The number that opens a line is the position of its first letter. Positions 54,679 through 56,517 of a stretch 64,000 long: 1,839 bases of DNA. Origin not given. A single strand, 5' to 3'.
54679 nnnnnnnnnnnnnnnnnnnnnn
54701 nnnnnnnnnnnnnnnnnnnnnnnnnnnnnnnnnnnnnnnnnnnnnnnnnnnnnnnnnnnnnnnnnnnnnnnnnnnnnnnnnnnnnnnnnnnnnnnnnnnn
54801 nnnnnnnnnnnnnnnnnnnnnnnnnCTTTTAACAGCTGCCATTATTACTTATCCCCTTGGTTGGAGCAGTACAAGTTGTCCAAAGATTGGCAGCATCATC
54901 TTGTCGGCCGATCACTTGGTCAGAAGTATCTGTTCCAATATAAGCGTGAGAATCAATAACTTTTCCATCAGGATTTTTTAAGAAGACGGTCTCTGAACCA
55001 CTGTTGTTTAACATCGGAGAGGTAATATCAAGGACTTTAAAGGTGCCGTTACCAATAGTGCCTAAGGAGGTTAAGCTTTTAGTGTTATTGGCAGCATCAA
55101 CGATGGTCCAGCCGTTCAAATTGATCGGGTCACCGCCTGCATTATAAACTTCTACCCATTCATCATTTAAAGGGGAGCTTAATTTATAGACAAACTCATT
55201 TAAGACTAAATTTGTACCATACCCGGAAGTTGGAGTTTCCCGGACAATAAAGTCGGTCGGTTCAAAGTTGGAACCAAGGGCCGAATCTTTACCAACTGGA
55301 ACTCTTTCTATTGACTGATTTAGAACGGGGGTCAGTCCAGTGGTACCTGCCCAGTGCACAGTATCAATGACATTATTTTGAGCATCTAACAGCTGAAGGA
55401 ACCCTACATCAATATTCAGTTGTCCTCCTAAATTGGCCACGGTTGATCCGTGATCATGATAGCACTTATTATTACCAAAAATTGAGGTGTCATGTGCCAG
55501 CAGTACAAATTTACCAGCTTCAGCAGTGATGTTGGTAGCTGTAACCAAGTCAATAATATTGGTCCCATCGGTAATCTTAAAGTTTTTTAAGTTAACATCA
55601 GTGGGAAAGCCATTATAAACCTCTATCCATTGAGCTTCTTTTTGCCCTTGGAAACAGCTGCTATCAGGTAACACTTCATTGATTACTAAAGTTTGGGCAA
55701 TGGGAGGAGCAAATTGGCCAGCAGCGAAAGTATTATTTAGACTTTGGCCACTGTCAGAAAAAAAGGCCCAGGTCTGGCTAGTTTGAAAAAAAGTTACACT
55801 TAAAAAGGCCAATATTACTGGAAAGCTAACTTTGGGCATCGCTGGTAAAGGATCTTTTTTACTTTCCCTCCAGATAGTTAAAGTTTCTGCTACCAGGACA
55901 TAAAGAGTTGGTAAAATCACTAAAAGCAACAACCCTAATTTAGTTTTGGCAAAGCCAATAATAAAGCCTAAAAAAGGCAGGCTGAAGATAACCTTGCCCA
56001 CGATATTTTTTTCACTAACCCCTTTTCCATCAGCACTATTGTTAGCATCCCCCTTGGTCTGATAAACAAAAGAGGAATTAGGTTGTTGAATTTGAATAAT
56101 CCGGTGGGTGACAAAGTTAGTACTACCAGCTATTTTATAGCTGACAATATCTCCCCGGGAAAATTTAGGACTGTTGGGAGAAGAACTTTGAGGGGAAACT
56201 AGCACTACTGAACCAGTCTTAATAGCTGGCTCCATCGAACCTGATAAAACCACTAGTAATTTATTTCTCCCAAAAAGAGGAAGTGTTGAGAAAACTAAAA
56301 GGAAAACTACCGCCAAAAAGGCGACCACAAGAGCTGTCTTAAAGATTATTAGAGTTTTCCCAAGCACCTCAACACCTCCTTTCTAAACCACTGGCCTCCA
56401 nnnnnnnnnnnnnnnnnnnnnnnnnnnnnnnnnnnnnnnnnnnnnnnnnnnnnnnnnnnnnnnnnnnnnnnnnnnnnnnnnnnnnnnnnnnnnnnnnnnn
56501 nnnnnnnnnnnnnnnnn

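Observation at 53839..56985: sipW-tasA-like operon with a SipW signal peptidase fused to two lamin-tail domains and two TasA/camelysin-family proteins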

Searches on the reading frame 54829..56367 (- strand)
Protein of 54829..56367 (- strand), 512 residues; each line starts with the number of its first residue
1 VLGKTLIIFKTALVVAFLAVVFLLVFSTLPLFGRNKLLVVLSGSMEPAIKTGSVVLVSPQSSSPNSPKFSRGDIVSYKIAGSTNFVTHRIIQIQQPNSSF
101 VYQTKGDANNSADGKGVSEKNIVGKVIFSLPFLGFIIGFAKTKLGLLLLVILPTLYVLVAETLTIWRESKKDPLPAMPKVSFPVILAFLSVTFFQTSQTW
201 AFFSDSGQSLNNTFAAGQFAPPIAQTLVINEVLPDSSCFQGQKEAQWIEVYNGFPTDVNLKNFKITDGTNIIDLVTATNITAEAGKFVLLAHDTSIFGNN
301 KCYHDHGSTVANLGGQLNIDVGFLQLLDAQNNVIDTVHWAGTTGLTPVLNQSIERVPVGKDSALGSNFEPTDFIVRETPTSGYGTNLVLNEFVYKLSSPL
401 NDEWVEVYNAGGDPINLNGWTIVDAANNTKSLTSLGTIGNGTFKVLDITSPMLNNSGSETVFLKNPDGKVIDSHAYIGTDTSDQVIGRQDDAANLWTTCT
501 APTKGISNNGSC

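Call 3: search_protein_families(library=pfam, proteins=[window:54829-56367:-], max_evalue=0.1)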
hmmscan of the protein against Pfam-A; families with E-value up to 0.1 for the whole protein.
window:54829-56367:- (512 aa): 3 families
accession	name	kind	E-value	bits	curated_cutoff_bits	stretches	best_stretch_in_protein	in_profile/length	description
PF00932.25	LTD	-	1.3e-24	87.1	34.3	2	385-477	6-108/109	Lamin Tail Domain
PF10502.14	Peptidase_S26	-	0.016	15.6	22.9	1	15-79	6-65/168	Signal peptidase, peptidase S26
PF00717.28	Peptidase_S24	-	0.018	15.2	23.3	1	37-92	37-84/116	Peptidase S24-like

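Call 4: search_protein_families(library=ncbifam, proteins=[window:54829-56367:-], max_evalue=0.1)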
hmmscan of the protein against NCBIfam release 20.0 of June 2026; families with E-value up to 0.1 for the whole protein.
window:54829-56367:- (512 aa): 3 families
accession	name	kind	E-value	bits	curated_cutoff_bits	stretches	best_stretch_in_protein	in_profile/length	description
NF046067.1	SigPepSipWBacil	equivalog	1e-34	119.8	190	1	7-168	11-168/189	signal peptidase I SipW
TIGR02228.1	sigpep_I_arch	equivalog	4.2e-31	108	51.85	1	14-161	9-154/158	signal peptidase I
TIGR02227.1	sigpep_I_bact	equivalog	3.3e-05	23.8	47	1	19-92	5-76/162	signal peptidase I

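Call 6: find_homologous_proteins(query=window:54829-56367:-)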
Query window:54829-56367:- (512 aa): 215 proteins with E <= 0.001 among 8000 candidates; the best 120 are listed.
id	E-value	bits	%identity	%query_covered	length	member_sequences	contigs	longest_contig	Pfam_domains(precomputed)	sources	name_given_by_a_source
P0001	0.0e+0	1113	100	97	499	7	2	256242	PF00932.26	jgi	-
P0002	1.7e-190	652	60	100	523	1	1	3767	PF00932.26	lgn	-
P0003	4.3e-145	502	50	98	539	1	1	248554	PF00932.26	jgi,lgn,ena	-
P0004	2.1e-138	480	48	95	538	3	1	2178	PF00932.26,PF10502.15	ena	-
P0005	1.8e-126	441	45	98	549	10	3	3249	PF00932.26,PF10502.15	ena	-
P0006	7.1e-125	436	45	98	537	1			PF00717.29,PF00932.26,PF10502.15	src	-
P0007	2.0e-116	408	44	98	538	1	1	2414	PF00717.29,PF00932.26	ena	-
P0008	3.1e-116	407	45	93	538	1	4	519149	PF00932.26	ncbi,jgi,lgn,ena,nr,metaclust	ncbi:MAG TPA: signal peptidase I [Patescibacteria group bacterium]|nr:signal peptidase I [Patescibac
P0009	7.0e-115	403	43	100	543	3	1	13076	PF00932.26,PF10502.15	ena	-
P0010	1.6e-112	395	52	72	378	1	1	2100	PF00932.26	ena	-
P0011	1.9e-110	388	44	93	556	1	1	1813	PF00932.26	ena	-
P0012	1.3e-107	379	57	63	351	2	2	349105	PF00932.26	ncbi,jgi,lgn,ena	-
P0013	8.4e-107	376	41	99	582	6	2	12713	PF00932.26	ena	-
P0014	1.6e-106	375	55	65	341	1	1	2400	PF00932.26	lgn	-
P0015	1.1e-105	372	42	95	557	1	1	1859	PF00932.26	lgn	-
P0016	2.2e-105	371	54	66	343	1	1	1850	PF00932.26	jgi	jgi:predicted ribosomally synthesized peptide with SipW-like signal peptide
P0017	2.5e-101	358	54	65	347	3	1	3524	PF00932.26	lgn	-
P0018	3.9e-100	354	50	74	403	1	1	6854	PF00932.26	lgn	-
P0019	2.8e-90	322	46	73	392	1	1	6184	PF00932.26,PF10502.15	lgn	-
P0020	2.5e-88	315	47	67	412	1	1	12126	PF00932.26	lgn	-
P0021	2.2e-84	302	49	46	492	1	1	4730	PF00717.29,PF00932.26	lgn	-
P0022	6.3e-84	301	46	73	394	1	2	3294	PF00932.26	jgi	jgi:signal peptidase I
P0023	1.1e-83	300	47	68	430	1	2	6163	PF00932.26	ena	-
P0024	6.7e-82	294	47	68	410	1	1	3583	PF00932.26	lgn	-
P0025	2.0e-81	292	44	74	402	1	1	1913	PF00932.26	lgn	-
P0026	3.2e-81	292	38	93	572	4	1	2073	PF00932.26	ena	-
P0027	6.8e-81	291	44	74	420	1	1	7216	PF00932.26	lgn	-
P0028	1.0e-80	290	37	89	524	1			PF00932.26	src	-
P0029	3.0e-80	288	44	73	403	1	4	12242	PF00932.26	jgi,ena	-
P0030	3.6e-80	288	45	72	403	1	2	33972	PF00932.26,PF10502.15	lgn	-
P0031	1.1e-79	287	46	71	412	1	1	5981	PF00932.26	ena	-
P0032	5.8e-79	284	45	68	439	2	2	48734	PF00932.26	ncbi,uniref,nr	ncbi:signal peptidase I [Candidatus Woesebacteria bacterium RBG_16_40_11]|uniref:Signal peptidase I 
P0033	1.7e-78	283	39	85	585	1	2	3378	PF00932.26,PF10502.15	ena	-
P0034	1.9e-78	282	37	91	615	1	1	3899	PF00932.26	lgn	-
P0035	8.2e-78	280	46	68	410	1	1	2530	PF00932.26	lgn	-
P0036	1.2e-77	280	44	74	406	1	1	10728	PF00932.26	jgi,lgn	jgi:signal peptidase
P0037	7.7e-77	277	44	68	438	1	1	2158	PF00932.26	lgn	-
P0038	1.2e-76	277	43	73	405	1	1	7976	PF00932.26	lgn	-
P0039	1.7e-76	276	50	39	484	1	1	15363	PF00932.26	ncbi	-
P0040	1.8e-76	276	44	69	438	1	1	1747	PF00932.26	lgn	-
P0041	4.2e-76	275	44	68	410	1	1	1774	PF00932.26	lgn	-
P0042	6.4e-76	274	35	99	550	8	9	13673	PF00932.26,PF10502.15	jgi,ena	-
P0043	1.3e-75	273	44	68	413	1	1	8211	PF00932.26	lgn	-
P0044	6.1e-75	271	46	66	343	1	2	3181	PF00932.26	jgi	jgi:hypothetical protein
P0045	2.6e-74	269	43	73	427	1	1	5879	PF00932.26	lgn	-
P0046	1.0e-73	267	42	74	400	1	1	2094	PF00717.29,PF00932.26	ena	-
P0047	2.7e-73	265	40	73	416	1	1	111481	PF00932.26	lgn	-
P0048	3.4e-73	265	43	73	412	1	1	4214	PF00932.26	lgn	-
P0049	3.8e-73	265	41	72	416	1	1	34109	PF00932.26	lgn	-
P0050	8.3e-73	264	42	70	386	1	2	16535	PF00932.26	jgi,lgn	jgi:signal peptidase I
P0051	1.2e-72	263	42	71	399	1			PF00932.26,PF10502.15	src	-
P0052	1.8e-72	263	36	93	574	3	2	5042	PF00932.26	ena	-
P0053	4.3e-72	262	38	84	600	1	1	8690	PF00932.26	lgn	-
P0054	8.9e-72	260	45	68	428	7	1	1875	PF00932.26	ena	-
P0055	2.5e-71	259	44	39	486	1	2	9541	PF00932.26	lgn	-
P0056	3.1e-71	259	42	68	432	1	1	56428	PF00932.26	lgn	-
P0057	1.4e-70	257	43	70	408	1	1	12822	PF00932.26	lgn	-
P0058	3.0e-70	255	42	67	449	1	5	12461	PF00932.26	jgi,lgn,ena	-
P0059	3.5e-70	255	41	74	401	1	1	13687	PF00932.26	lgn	-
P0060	4.8e-70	255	40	71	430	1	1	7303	PF00932.26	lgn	-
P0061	1.0e-69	254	39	73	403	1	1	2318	PF00932.26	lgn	-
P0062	8.6e-69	251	43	71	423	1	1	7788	PF00932.26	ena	-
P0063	2.2e-68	249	43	67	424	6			PF00932.26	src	-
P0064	3.6e-68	249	43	39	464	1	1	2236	PF00932.26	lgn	-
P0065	4.9e-68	248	47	52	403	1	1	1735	PF00932.26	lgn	-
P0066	5.1e-68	248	39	72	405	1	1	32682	PF00932.26,PF10502.15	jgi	jgi:signal peptidase I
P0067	2.6e-67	246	40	69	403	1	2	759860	PF00932.26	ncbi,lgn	-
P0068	3.6e-67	245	42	68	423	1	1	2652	PF00932.26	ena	-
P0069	7.1e-67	244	42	39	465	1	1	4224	PF00932.26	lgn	-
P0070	1.5e-66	243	43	68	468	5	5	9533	PF00932.26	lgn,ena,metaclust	metaclust:\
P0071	1.6e-66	243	40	69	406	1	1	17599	PF00932.26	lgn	-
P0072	5.8e-66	241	50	42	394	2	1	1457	PF00932.26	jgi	jgi:hypothetical protein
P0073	1.5e-64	237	33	93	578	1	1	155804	PF00932.26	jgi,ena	-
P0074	2.9e-64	236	45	39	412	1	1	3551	PF00932.26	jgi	jgi:hypothetical protein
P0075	5.7e-64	235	34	93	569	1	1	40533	PF00932.26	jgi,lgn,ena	-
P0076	1.5e-63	233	39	68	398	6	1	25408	PF00932.26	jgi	-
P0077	2.2e-63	233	36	55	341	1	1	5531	PF00932.26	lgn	-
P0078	2.6e-62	229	38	68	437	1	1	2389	PF00932.26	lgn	-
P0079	5.3e-62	228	37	78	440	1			PF00932.26,PF10502.15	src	-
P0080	6.2e-62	228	37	51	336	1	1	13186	PF00932.26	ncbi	-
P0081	2.8e-61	226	38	68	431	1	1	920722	PF00932.26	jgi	jgi:signal peptidase I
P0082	1.4e-60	224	39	71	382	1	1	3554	PF00932.26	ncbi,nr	ncbi:signal peptidase I [Candidatus Roizmanbacteria bacterium]|nr:signal peptidase I [Candidatus Roi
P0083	1.6e-59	220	65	31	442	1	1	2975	PF00932.26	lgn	-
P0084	5.4e-59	218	45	40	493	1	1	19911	PF00932.26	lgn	-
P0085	3.8e-57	212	40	39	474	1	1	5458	PF00932.26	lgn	-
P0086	9.5e-57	211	63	30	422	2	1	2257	PF00932.26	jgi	jgi:predicted ribosomally synthesized peptide with SipW-like signal peptide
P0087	1.7e-55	207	34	80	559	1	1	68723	PF00717.29,PF00932.26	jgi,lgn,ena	-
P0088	2.2e-55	206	40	36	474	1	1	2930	PF00932.26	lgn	-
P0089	5.5e-55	205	32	97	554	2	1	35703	PF00932.26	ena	-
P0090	7.0e-54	201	33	97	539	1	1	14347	PF00932.26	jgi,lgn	jgi:signal peptidase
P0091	7.0e-53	198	34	74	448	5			PF00932.26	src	-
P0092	6.2e-49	185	37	70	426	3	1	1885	PF00932.26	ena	-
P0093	1.1e-48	184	30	97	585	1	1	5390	PF00932.26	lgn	-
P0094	2.3e-47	180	38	68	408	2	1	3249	PF00932.26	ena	-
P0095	1.9e-44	170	35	71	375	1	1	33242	PF00932.26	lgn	-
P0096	9.3e-41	158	34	75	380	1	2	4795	PF00717.29,PF00932.26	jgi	jgi:signal peptidase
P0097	3.6e-34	136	31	69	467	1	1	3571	PF00932.26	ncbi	-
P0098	3.0e-33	133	32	47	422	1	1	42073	PF00932.26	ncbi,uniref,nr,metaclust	ncbi:signal peptidase I [Candidatus Woesebacteria bacterium RBG_16_34_12]|uniref:Signal peptidase I 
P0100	4.5e-32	130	32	71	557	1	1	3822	PF00932.26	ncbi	-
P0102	7.2e-31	126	33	70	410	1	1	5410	PF00717.29,PF00932.26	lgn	-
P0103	1.0e-30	125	34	58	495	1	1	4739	-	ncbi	ncbi:signal peptidase I, partial [Candidatus Shapirobacteria bacterium CG10_big_fil_rev_8_21_14_0_10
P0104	3.0e-30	124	37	43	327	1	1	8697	PF00717.29,PF10502.15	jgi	-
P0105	1.7e-29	121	36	38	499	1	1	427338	PF00932.26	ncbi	-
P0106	2.0e-29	121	38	39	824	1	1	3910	PF00932.26,PF10502.15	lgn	-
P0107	8.1e-28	115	40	40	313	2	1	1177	-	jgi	-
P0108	2.0e-26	111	30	76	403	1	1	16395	PF00932.26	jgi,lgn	-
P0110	1.3e-25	108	33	45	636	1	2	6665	PF00932.26,PF10502.15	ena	-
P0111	1.3e-25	108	28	73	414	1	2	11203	PF00932.26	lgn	-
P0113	2.1e-25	108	28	70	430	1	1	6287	PF00932.26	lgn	-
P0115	5.2e-25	106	33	63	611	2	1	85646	PF00932.26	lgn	-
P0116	1.4e-24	105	35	48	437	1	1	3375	PF00932.26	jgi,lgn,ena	-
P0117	1.0e-23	102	38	38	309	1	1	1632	-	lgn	-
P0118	1.4e-23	102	34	51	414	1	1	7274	PF00932.26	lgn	-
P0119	1.4e-23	102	33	51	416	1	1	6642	PF00932.26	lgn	-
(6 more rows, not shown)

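Call 12: find_encoding_contigs(protein=P0012, flank=6000, max_places=2)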
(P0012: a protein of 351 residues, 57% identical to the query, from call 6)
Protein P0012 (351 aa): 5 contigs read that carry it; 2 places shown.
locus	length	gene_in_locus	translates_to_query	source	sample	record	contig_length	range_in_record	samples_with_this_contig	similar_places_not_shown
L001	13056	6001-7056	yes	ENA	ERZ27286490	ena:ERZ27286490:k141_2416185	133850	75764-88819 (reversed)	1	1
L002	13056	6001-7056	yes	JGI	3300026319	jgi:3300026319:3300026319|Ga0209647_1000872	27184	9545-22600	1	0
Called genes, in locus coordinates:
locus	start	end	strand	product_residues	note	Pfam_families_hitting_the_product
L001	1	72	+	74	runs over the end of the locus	-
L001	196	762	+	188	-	-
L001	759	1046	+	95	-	-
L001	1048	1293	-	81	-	-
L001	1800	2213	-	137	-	-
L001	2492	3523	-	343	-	PF12697:Abhydrolase_6, PF12146:Hydrolase_4 (weak)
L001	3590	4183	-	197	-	-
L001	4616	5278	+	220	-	PF12389:Peptidase_M73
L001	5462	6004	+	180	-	-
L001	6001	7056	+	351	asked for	PF00932:LTD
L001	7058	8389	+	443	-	PF00932:LTD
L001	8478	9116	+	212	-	-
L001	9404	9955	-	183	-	PF01797:Y1_Tnp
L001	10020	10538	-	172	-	PF04203:Sortase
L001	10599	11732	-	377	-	-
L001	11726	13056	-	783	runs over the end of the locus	-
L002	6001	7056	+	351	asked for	PF00932:LTD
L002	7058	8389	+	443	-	PF00932:LTD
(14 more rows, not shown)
